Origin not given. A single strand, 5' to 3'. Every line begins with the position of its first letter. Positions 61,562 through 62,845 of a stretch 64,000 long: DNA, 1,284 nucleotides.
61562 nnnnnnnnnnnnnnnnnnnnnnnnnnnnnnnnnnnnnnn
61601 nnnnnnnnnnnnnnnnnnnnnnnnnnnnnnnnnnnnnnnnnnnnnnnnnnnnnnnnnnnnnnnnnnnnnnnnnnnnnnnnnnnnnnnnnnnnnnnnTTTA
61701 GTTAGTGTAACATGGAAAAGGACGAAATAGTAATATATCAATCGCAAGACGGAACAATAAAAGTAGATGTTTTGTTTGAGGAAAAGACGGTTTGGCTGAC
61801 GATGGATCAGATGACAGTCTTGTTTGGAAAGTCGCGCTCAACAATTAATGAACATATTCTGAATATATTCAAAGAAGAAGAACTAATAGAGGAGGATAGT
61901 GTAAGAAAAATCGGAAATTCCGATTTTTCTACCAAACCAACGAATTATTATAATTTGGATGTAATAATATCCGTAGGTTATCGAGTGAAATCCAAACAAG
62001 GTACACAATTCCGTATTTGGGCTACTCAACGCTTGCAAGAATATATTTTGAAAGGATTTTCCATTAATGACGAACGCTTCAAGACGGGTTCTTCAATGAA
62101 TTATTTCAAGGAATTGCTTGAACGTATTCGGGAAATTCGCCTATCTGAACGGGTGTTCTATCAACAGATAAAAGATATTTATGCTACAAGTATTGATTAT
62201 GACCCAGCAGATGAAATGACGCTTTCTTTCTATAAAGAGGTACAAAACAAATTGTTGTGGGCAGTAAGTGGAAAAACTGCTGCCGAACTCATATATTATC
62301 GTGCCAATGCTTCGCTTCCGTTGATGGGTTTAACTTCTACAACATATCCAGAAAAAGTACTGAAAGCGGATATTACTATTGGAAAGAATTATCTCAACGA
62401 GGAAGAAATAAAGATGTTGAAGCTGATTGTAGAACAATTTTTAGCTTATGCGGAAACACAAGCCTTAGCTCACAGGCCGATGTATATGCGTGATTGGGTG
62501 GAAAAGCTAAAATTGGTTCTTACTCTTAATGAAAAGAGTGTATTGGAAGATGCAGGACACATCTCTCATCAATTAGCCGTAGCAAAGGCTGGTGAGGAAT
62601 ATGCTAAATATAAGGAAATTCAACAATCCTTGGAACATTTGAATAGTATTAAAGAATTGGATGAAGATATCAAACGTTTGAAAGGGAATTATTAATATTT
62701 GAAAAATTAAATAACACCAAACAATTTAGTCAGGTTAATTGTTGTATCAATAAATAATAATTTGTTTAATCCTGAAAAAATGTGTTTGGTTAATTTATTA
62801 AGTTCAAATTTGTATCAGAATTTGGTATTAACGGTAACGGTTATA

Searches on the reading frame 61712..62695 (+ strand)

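Call 70: search_protein_families(library=pfam, proteins=[window:61712-62695:+], max_evalue=0.00001)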
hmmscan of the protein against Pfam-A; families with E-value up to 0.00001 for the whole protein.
window:61712-62695:+ (327 aa): 1 family
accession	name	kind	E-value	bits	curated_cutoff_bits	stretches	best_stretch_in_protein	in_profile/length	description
PF13310.11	Virulence_RhuM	-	1.8e-98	329.3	33.7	1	73-305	17-249/252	Virulence protein RhuM family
